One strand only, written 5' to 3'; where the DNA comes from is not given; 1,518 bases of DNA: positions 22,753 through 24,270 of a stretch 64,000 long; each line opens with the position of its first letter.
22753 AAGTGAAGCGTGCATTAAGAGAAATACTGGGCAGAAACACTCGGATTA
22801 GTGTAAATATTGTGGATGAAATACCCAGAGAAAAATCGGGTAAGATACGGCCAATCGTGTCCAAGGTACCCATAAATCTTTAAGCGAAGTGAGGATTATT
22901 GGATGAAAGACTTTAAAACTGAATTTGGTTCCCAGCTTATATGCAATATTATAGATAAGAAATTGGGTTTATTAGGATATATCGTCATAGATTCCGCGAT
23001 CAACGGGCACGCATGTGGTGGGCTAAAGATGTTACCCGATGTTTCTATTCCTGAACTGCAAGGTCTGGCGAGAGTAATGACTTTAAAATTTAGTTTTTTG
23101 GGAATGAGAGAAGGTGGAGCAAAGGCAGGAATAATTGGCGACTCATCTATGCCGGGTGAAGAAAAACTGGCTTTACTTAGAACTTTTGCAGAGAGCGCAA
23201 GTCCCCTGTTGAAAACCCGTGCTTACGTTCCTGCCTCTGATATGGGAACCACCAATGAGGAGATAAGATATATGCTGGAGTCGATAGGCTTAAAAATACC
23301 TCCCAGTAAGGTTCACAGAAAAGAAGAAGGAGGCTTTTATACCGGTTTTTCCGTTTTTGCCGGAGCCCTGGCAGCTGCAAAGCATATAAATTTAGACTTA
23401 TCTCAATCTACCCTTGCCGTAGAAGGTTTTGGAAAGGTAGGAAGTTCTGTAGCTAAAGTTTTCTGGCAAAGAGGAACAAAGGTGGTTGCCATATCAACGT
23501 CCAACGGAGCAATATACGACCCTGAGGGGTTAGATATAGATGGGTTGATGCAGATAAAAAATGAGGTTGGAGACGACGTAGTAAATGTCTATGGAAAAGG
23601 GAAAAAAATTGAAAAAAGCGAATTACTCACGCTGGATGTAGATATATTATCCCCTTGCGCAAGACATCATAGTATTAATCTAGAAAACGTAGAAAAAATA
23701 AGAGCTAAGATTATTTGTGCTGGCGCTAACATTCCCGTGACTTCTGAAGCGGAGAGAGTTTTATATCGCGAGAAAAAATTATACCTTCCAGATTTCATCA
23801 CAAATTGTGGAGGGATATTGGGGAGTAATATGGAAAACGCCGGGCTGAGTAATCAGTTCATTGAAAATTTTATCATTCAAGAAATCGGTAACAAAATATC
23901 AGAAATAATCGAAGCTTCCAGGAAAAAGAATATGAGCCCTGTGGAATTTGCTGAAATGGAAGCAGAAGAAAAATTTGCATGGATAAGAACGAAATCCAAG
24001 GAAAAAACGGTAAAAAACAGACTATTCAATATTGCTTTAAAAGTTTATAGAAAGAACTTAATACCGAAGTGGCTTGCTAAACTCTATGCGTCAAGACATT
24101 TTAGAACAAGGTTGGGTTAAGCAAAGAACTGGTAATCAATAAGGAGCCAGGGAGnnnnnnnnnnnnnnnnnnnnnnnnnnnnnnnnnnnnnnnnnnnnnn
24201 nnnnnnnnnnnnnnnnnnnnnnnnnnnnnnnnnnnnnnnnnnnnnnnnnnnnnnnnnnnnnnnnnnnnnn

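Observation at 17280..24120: Unusual decoration module inside the polysaccharide locus: FemAB/GNAT-like, Fe-S protein, methyltransferase, PaaK/CapK-like adenylating enzyme and Leu/Phe-type amino-acid dehydrogenase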

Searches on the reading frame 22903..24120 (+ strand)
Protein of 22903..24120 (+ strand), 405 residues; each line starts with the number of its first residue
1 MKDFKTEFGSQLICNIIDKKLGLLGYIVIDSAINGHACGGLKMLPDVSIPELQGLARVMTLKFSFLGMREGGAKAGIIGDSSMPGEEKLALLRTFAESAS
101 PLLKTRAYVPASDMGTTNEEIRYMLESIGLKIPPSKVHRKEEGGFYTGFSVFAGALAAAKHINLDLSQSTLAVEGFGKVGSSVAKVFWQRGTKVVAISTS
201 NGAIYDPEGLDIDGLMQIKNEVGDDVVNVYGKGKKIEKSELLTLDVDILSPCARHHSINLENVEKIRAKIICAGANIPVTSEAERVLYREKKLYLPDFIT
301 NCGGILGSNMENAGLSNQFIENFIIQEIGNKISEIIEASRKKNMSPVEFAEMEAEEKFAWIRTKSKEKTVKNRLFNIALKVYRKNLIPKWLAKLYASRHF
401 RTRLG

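Call 3: search_protein_families(library=pfam, proteins=[window:22903-24120:+], max_evalue=0.01)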
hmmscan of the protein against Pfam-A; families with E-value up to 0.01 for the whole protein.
window:22903-24120:+ (405 aa): 3 families
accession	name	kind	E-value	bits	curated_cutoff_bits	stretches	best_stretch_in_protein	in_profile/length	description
PF00208.27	ELFV_dehydrog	-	1.6e-46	159.5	23.4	1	147-336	10-203/241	Glutamate/Leucine/Phenylalanine/Valine dehydrogenase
PF02812.23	ELFV_dehydrog_N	-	9.9e-18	64.5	25.3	1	24-126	22-125/129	Glu/Leu/Phe/Val dehydrogenase, dimerisation domain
PF02826.25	2-Hacid_dh_C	-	0.0013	18.6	25.1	1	160-202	28-70/178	D-isomer specific 2-hydroxyacid dehydrogenase, NAD binding domain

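Call 5: search_protein_families(library=ncbifam, proteins=[window:22903-24120:+], max_evalue=0.01)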
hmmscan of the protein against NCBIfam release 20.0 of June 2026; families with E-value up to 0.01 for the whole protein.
window:22903-24120:+ (405 aa): 8 families
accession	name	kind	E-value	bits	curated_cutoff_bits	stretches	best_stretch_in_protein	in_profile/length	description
NF041398.1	GluDhGdhB_Halo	equivalog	9.3e-47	159.8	620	1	25-311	53-346/410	glutamate dehydrogenase GdhB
NF040817.1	GdhA_Arch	equivalog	1.1e-46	159.9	750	1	25-312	56-355/419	glutamate dehydrogenase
NF006929.0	PRK09414.1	equivalog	2.7e-28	99.1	536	1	30-342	85-409/445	NADP-specific glutamate dehydrogenase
NF035922.1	Trp_DH_ScyB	equivalog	5.8e-25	88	600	1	6-359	7-340/346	tryptophan dehydrogenase ScyB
NF010633.0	PRK14030.1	subfamily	1e-21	77.6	743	1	24-338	74-405/445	glutamate dehydrogenase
NF010634.0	PRK14031.1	equivalog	3.1e-20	72.1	822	1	24-338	74-404/444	NADP-specific glutamate dehydrogenase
NF004912.0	PRK06270.1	equivalog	0.00012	21.6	373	1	170-242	5-86/343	homoserine dehydrogenase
NF047886.1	AmOxnSyBioU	equivalog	0.002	17.2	600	1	173-223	3-54/323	(S)-8-amino-7-oxononanoate synthase BioU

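Call 7: find_encoding_contigs(protein=window:22903-24120:+, flank=10000, max_places=6)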
Protein window:22903-24120:+ (405 aa): 1 contig read that carries it; 1 place shown.
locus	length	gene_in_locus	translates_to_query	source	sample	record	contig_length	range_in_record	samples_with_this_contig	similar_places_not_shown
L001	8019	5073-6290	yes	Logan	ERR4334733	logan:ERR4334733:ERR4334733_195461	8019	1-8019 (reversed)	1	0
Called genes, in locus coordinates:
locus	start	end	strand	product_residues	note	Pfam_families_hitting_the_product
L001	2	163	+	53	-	?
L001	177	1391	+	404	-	-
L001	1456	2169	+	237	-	PF00037:Fer4, PF12837:Fer4_6 (weak)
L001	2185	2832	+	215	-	-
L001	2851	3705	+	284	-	PF01209:Ubie_methyltran, PF02353:CMAS (weak), PF13489:Methyltransf_23, PF08003:Methyltransf_9, PF13847:Methyltransf_31, PF08241:Methyltransf_11, PF08242:Methyltransf_12, PF13649:Methyltransf_25, +5 more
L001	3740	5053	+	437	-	PF27533:CapK_C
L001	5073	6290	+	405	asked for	PF02812:ELFV_dehydrog_N, PF00208:ELFV_dehydrog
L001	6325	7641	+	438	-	PF03721:UDPG_MGDP_dh_N, PF00984:UDPG_MGDP_dh, PF03720:UDPG_MGDP_dh_C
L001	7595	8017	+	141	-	?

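Call 8: search_solved_structures(query=window:22903-24120:+, max_evalue=0.001)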
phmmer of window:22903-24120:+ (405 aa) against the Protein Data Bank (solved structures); distinct sequences matched with E-value up to 0.001: 72 (the best 60 are shown).
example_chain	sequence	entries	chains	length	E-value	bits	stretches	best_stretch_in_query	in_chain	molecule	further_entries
1b26_A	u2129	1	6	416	4.8e-43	150.9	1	24-311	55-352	GLUTAMATE DEHYDROGENASE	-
1b3b_A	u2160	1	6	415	6.2e-43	150.5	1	24-312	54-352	PROTEIN (GLUTAMATE DEHYDROGENASE)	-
2tmg_A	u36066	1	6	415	8.4e-43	150.1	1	24-312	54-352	PROTEIN (GLUTAMATE DEHYDROGENASE)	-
8s38_A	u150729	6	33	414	3.1e-38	135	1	24-311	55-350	Glutamate dehydrogenase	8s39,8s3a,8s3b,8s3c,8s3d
3aoe_A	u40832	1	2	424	4.5e-37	131.2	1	25-313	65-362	Glutamate dehydrogenase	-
3aog_A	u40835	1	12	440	5e-37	131.1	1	25-313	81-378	Glutamate dehydrogenase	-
1bvu_A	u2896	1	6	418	5e-36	127.8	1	32-311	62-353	PROTEIN (GLUTAMATE DEHYDROGENASE)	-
8owm_A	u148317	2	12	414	1.5e-35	126.3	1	23-311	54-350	Glutamate dehydrogenase 2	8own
1gtm_A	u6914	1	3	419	4.1e-35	124.8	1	25-311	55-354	GLUTAMATE DEHYDROGENASE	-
3k8z_A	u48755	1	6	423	1.4e-34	123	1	33-313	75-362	NAD-specific glutamate dehydrogenase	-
1v9l_A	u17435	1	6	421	1.5e-34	122.9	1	25-311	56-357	glutamate dehydrogenase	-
7mfm_A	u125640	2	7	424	1.6e-34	122.9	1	34-313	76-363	Glutamate dehydrogenase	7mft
8kao_A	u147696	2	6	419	5e-34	121.2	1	32-314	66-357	Glutamate dehydrogenase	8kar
8ysw_A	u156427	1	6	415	6.8e-34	120.8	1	25-311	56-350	Glutamate dehydrogenase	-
8i83_A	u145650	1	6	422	7.2e-34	120.7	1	25-311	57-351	Glutamate dehydrogenase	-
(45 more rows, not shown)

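Call 38: find_homologous_proteins(query=window:22903-24120:+)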
Query window:22903-24120:+ (405 aa): 872 proteins with E <= 0.001 among 8000 candidates; the best 120 are listed.
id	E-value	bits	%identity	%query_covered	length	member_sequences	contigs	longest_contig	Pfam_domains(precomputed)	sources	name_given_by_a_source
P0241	1.1e-235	800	90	100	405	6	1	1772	PF02812.24,PF00208.28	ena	-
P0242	1.8e-227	773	87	100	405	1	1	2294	PF02812.24,PF00208.28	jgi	-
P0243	1.1e-226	770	86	100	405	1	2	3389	PF02812.24,PF00208.28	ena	-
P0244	5.7e-226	768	86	100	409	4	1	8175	PF02812.24,PF00208.28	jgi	-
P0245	1.3e-222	757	84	100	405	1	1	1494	PF02812.24,PF00208.28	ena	-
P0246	2.2e-220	749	84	100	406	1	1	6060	PF02812.24,PF00208.28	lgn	-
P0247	2.0e-218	743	82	100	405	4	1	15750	PF02812.24,PF00208.28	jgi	-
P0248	2.8e-218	743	84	100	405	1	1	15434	PF02812.24,PF00208.28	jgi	-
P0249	6.8e-217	738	83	100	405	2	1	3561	PF02812.24,PF00208.28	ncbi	ncbi:MAG: Glu/Leu/Phe/Val dehydrogenase [bacterium]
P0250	1.3e-216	737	83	100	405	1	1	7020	PF02812.24,PF00208.28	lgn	-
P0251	2.0e-215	733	82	100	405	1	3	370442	PF02812.24,PF00208.28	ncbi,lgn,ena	-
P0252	4.6e-215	732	82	100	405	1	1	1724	PF02812.24,PF00208.28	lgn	-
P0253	8.2e-215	731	81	100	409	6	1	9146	PF02812.24,PF00208.28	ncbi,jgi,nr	ncbi:MAG: hypothetical protein OEY92_02055 [Elusimicrobiota bacterium]|nr:hypothetical protein [Elus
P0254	1.7e-214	730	81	100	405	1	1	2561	PF02812.24,PF00208.28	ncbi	-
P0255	5.0e-214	729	82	100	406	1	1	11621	PF02812.24,PF00208.28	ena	-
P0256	6.1e-211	718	81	100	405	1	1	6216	PF02812.24,PF00208.28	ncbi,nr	ncbi:hypothetical protein MUO65_04455 [bacterium]|nr:hypothetical protein [bacterium]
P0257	3.2e-210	716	79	100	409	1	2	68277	PF02812.24,PF00208.28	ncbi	-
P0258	1.4e-208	711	80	100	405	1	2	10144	PF02812.24,PF00208.28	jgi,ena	-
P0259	3.0e-208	710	78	100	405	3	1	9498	PF02812.24,PF00208.28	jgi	-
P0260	9.6e-208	708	80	100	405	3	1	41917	PF02812.24,PF00208.28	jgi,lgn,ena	-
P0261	1.8e-207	707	79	100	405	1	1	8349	PF02812.24,PF00208.28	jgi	-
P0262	1.4e-204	698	79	100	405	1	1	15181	PF02812.24,PF00208.28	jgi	-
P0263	2.0e-204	697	77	100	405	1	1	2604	PF02812.24,PF00208.28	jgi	jgi:glutamate dehydrogenase (NAD(P)+)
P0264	3.5e-204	696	79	100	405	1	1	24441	PF02812.24,PF00208.28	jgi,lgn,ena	-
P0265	2.2e-201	687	78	100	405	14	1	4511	PF02812.24,PF00208.28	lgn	-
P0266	7.4e-200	682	76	100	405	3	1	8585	PF02812.24,PF00208.28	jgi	-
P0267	1.8e-198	677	76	100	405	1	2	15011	PF02812.24,PF00208.28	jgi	-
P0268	2.1e-195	667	76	100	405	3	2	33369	PF02812.24,PF00208.28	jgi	-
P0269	2.9e-194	664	75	100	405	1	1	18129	PF02812.24,PF00208.28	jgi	jgi:glutamate dehydrogenase (NAD(P)+)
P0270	4.2e-194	663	75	100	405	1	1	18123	PF02812.24,PF00208.28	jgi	-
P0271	1.4e-192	658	74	100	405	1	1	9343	PF02812.24,PF00208.28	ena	-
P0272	1.6e-191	654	73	100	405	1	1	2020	PF02812.24,PF00208.28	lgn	-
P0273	3.1e-191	654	74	100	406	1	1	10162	PF02812.24,PF00208.28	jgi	-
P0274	7.7e-191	652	72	100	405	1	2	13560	PF02812.24,PF02826.26,PF00208.28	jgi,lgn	-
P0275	1.2e-190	652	75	100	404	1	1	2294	PF02812.24,PF00208.28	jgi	-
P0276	2.1e-190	651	73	100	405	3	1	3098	PF02812.24,PF00208.28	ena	-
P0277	7.4e-188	642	73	100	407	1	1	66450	PF02812.24,PF00208.28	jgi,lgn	-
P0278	1.1e-187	642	73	100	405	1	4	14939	PF02812.24,PF00208.28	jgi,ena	-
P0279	6.6e-185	633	72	100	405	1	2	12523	PF02812.24,PF00208.28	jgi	-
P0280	1.5e-183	628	71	100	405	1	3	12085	PF02812.24,PF00208.28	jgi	-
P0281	4.9e-180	617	70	100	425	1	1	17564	PF02812.24,PF00208.28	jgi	-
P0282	4.5e-170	584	80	83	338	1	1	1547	PF02812.24,PF00208.28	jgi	-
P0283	1.7e-156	539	74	83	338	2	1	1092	PF02812.24,PF00208.28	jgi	jgi:glutamate dehydrogenase (NAD(P)+)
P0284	2.4e-142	493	81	68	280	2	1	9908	PF00208.28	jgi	-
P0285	1.3e-131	457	89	58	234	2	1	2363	PF02812.24,PF00208.28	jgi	-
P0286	8.2e-128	445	84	60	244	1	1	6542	PF00208.28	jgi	jgi:glutamate dehydrogenase (NAD(P)+)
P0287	4.1e-121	423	49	97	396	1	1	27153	PF02812.24,PF00208.28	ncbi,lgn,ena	-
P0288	1.1e-120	421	48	97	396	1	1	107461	PF02812.24,PF00208.28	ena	-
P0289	1.7e-120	421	49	98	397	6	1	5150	PF02812.24,PF00208.28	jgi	jgi:glutamate dehydrogenase (NAD(P)+)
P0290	1.9e-120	421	48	98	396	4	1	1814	PF02812.24,PF00208.28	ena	-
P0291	6.7e-120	419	49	97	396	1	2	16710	PF02812.24,PF00208.28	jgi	jgi:glutamate dehydrogenase (NAD(P)+)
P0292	7.3e-120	419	48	98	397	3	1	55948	PF02812.24,PF00208.28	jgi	-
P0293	3.7e-119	416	47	98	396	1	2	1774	PF02812.24,PF00208.28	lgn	-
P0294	7.4e-119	415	49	98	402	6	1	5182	PF02812.24,PF00208.28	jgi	-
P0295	5.6e-118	412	48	96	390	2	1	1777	PF02812.24,PF00208.28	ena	-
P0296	7.3e-118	412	47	98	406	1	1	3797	PF02812.24,PF00208.28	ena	-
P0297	8.4e-117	409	46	97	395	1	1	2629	PF02812.24,PF00208.28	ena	-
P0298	1.1e-116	408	47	97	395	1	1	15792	PF02812.24,PF00208.28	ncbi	-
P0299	2.5e-116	407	47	98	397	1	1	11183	PF02812.24,PF00208.28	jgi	-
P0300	3.6e-116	406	46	98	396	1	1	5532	PF02812.24,PF00208.28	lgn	-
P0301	4.7e-116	406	47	98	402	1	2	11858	PF02812.24,PF00208.28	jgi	-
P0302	5.4e-116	406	47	98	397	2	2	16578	PF02812.24,PF00208.28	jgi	-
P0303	1.4e-115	405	48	96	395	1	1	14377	PF02812.24,PF00208.28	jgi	-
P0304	4.4e-115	403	47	98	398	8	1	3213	PF02812.24,PF00208.28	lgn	-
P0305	5.2e-115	403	48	96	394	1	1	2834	PF02812.24,PF00208.28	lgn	-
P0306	1.1e-114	402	47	98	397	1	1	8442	PF02812.24,PF00208.28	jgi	-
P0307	2.2e-113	397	47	94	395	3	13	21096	PF02812.24,PF00208.28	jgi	jgi:glutamate dehydrogenase (NAD(P)+)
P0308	3.8e-113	397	47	97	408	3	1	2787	PF02812.24,PF00208.28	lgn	-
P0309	4.6e-113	396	46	98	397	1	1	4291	PF02812.24,PF00208.28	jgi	jgi:glutamate dehydrogenase (NAD(P)+)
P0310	4.8e-113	396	47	98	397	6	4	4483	PF02812.24,PF00208.28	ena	-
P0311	9.3e-113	395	47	98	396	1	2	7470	PF02812.24,PF00208.28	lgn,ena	-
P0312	2.3e-112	394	47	98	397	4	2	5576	PF02812.24,PF00208.28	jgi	jgi:glutamate dehydrogenase/leucine dehydrogenase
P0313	3.2e-112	393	45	98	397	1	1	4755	PF02812.24,PF00208.28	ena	-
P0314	1.2e-111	392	46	98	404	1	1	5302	PF02812.24,PF00208.28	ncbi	-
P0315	1.3e-111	392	45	95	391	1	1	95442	PF02812.24,PF00208.28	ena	-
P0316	1.3e-111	391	44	98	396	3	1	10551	PF02812.24,PF00208.28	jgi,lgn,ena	-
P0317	1.8e-111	391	47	95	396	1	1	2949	PF02812.24,PF00208.28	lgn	-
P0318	2.7e-111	390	46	96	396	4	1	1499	PF02812.24,PF00208.28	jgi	-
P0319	3.7e-111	390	46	98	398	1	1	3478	PF02812.24,PF00208.28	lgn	-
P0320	5.0e-110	386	47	98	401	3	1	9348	PF02812.24,PF00208.28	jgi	jgi:glutamate dehydrogenase (NAD(P)+)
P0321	6.6e-110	386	47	94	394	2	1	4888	PF02812.24,PF00208.28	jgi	jgi:glutamate dehydrogenase (NAD(P)+)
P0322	8.3e-110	386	47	96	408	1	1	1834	PF02812.24,PF00208.28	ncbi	-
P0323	1.6e-109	385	45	98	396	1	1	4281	PF02812.24,PF00208.28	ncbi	-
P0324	2.7e-109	384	45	97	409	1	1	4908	PF02812.24,PF00208.28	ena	-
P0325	2.7e-109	384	45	94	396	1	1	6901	PF02812.24,PF00208.28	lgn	-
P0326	4.2e-109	383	46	98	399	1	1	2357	PF02812.24,PF00208.28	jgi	jgi:glutamate dehydrogenase (NAD(P)+)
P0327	4.5e-109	383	47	97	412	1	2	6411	PF02812.24,PF00208.28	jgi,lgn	jgi:glutamate dehydrogenase/leucine dehydrogenase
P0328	6.0e-109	383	45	98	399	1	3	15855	PF02812.24,PF00208.28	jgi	jgi:glutamate dehydrogenase (NAD(P)+)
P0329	1.2e-108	382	45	96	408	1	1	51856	PF02812.24,PF00208.28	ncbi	-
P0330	1.5e-108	381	46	94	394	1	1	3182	PF02812.24,PF00208.28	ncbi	-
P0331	1.7e-108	381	46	94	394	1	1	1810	PF02812.24,PF00208.28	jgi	jgi:glutamate dehydrogenase (NAD(P)+)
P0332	2.6e-108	381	46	100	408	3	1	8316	PF02812.24,PF02826.26,PF00208.28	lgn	-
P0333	5.3e-108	380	46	97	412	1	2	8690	PF02812.24,PF00208.28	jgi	jgi:glutamate dehydrogenase/leucine dehydrogenase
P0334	5.6e-108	380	47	96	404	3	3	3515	PF02812.24,PF00208.28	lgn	-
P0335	2.8e-107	377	47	94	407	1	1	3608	PF02812.24,PF00208.28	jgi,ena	-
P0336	4.6e-107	377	46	98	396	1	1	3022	PF02812.24,PF00208.28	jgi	jgi:glutamate dehydrogenase/leucine dehydrogenase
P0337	7.7e-107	376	46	98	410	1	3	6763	PF02812.24,PF00208.28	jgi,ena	jgi:glutamate dehydrogenase (NAD(P)+)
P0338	8.4e-107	376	44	98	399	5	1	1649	PF02812.24,PF00208.28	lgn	-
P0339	9.1e-107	376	45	93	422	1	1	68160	PF02812.24,PF00208.28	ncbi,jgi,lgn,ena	-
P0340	4.8e-106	373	47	97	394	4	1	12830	PF02812.24,PF00208.28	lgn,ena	-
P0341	5.6e-106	373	45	96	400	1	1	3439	PF02812.24,PF00208.28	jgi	-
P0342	7.1e-106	373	46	93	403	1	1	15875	PF02812.24,PF00208.28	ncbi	-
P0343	9.6e-106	372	44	95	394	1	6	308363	PF02812.24,PF00208.28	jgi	jgi:glutamate dehydrogenase (NAD(P)+)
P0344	1.6e-105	371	47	99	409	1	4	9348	PF02812.24,PF00208.28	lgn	-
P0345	4.9e-105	370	45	94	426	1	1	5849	PF02812.24,PF00208.28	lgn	-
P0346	5.9e-105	370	45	97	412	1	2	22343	PF02812.24,PF00208.28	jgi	jgi:glutamate dehydrogenase (NAD(P)+)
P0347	1.9e-104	368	48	97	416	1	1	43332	PF02812.24,PF00208.28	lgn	-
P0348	3.2e-104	367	46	98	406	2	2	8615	PF02812.24,PF00208.28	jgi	jgi:glutamate dehydrogenase (NAD(P)+)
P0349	4.9e-104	367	43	99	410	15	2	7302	PF02812.24,PF00208.28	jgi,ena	-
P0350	5.4e-104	366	45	98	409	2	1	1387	PF02812.24,PF00208.28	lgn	-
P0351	6.1e-104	366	44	99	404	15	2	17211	PF02812.24,PF00208.28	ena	-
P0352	7.7e-104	366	54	78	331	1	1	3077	PF02812.24,PF00208.28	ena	-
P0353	9.4e-104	366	45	98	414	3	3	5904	PF02812.24,PF00208.28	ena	-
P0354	1.2e-103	365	45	99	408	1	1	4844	PF02812.24,PF00208.28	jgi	jgi:glutamate dehydrogenase (NAD(P)+)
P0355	1.5e-103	365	45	94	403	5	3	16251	PF02812.24,PF00208.28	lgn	-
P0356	2.1e-103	364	43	96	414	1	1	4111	PF02812.24,PF00208.28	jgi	jgi:glutamate dehydrogenase (NAD(P)+)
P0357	2.5e-103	364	44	96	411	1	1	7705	PF02812.24,PF02826.26,PF00208.28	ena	-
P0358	3.3e-103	364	47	95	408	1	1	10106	PF02812.24,PF00208.28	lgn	-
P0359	3.6e-103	364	43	97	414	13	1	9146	PF02812.24,PF00208.28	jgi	jgi:glutamate dehydrogenase (NAD(P)+)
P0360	3.9e-103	364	44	97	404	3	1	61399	PF02812.24,PF00208.28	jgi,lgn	-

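Call 39: find_encoding_contigs(protein=P0288, flank=9000, max_places=1)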
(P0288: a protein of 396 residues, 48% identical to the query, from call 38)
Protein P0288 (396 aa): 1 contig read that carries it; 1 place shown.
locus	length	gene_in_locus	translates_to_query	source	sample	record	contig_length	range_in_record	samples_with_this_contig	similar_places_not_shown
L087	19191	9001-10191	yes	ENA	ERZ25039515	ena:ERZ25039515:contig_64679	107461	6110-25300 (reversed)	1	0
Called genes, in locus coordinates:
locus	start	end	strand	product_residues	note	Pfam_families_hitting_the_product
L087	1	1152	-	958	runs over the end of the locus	PF00112:Peptidase_C1, PF18560:Lectin_like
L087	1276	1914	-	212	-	PF05345:He_PIG (weak), PF17892:Cadherin_5 (faint), PF17963:Big_9, PF00801:PKD (weak), PF17963:Big_9, PF18911:PKD_4 (weak), PF00801:PKD, PF22352:K319L-like_PKD, +3 more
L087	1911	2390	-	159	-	PF07291:MauE, PF07681:DoxX (weak)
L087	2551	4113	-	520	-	PF16656:Pur_ac_phosph_N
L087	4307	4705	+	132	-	PF07760:DUF1616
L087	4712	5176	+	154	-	PF07760:DUF1616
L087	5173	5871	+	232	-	PF00535:Glycos_transf_2, PF13641:Glyco_tranf_2_3 (weak)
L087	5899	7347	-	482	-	-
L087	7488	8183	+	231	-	PF00483:NTP_transferase, PF12804:NTP_transf_3 (weak)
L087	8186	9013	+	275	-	PF01209:Ubie_methyltran, PF08241:Methyltransf_11, PF08242:Methyltransf_12, PF13649:Methyltransf_25, PF13847:Methyltransf_31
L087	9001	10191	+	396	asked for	PF02812:ELFV_dehydrog_N, PF00208:ELFV_dehydrog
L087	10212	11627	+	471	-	PF27533:CapK_C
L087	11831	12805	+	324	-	PF00535:Glycos_transf_2, PF13641:Glyco_tranf_2_3 (weak)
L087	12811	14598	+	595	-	-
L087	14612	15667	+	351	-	PF08323:Glyco_transf_5 (faint), PF13439:Glyco_transf_4, PF13579:Glyco_trans_4_4, PF20706:GT4-conflict, PF00534:Glycos_transf_1, PF13692:Glyco_trans_1_4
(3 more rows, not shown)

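Call 40: find_encoding_contigs(protein=P0343, flank=9000, max_places=1)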
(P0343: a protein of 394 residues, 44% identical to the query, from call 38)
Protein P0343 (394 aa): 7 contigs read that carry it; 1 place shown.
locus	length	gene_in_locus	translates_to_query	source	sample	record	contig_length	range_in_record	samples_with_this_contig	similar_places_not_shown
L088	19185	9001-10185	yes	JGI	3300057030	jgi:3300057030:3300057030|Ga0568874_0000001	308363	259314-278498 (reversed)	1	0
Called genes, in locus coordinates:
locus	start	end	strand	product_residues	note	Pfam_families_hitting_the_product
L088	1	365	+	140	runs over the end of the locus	PF00072:Response_reg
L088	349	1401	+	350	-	PF00072:Response_reg, PF08668:HDOD (faint), PF13487:HD_5, PF01966:HD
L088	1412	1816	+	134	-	PF00072:Response_reg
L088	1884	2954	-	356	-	-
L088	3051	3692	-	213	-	PF01209:Ubie_methyltran, PF05148:Methyltransf_8 (faint), PF13489:Methyltransf_23, PF01135:PCMT (faint), PF13847:Methyltransf_31, PF08241:Methyltransf_11, PF08242:Methyltransf_12, PF13649:Methyltransf_25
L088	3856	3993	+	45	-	PF18930:DUF5679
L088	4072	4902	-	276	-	PF07760:DUF1616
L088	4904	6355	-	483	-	-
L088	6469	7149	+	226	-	PF00483:NTP_transferase, PF12804:NTP_transf_3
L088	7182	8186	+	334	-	PF04055:Radical_SAM, PF13186:SPASM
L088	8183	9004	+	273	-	PF01209:Ubie_methyltran (weak), PF08242:Methyltransf_12 (faint), PF08241:Methyltransf_11, PF13649:Methyltransf_25, PF13847:Methyltransf_31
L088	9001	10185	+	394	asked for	PF02812:ELFV_dehydrog_N, PF00208:ELFV_dehydrog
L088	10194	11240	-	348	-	PF01408:GFO_IDH_MocA, PF02894:GFO_IDH_MocA_C, PF22725:GFO_IDH_MocA_C3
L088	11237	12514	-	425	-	PF01943:Polysacc_synt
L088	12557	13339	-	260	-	-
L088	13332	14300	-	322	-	PF01073:3Beta_HSD, PF01370:Epimerase, PF02719:Polysacc_synt_2, PF04321:RmlD_sub_bind, PF16363:GDP_Man_Dehyd, PF07993:NAD_binding_4 (faint), PF13460:NAD_binding_10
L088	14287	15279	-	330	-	PF00535:Glycos_transf_2, PF13641:Glyco_tranf_2_3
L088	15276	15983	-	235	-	PF13641:Glyco_tranf_2_3, PF00535:Glycos_transf_2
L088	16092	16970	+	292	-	PF05853:BKACE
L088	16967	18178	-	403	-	PF13480:Acetyltransf_6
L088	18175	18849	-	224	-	-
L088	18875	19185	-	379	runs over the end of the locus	PF00890:FAD_binding_2 (faint), PF01134:GIDA (faint), PF01266:DAO, PF01494:FAD_binding_3 (weak), PF01946:Thi4 (faint), PF07992:Pyr_redox_2, PF01266:DAO (weak), PF05834:Lycopene_cycl (weak), +2 more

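Call 41: find_encoding_contigs(protein=P0315, flank=9000, max_places=1)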
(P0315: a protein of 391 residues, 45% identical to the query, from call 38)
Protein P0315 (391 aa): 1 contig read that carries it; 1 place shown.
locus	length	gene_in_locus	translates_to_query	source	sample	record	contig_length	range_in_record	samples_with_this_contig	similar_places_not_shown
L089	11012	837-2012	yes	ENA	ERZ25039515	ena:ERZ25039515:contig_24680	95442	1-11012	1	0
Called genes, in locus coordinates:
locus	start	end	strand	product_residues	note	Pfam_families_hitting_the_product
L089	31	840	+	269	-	PF01209:Ubie_methyltran, PF08242:Methyltransf_12 (weak), PF08241:Methyltransf_11, PF13649:Methyltransf_25, PF05148:Methyltransf_8 (weak), PF13847:Methyltransf_31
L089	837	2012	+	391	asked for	PF02812:ELFV_dehydrog_N, PF00208:ELFV_dehydrog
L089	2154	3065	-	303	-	-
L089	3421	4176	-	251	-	PF04230:PS_pyruv_trans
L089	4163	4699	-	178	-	PF04230:PS_pyruv_trans (weak)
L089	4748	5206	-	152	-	PF00534:Glycos_transf_1, PF13692:Glyco_trans_1_4, PF13524:Glyco_trans_1_2 (weak)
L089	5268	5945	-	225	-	PF08323:Glyco_transf_5 (faint), PF13439:Glyco_transf_4, PF13477:Glyco_trans_4_2, PF13579:Glyco_trans_4_4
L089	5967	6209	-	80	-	-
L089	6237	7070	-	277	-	PF13439:Glyco_transf_4, PF13477:Glyco_trans_4_2 (weak), PF13579:Glyco_trans_4_4, PF00534:Glycos_transf_1, PF13692:Glyco_trans_1_4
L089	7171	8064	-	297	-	PF13489:Methyltransf_23, PF08241:Methyltransf_11, PF08242:Methyltransf_12 (faint), PF13649:Methyltransf_25 (weak), PF13847:Methyltransf_31 (weak)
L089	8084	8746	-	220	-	-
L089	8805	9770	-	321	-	-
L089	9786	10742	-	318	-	PF01370:Epimerase, PF02719:Polysacc_synt_2, PF04321:RmlD_sub_bind, PF01073:3Beta_HSD, PF07993:NAD_binding_4 (faint), PF13460:NAD_binding_10, PF16363:GDP_Man_Dehyd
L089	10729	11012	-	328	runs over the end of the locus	PF00535:Glycos_transf_2, PF10111:Glyco_tranf_2_2, PF13641:Glyco_tranf_2_3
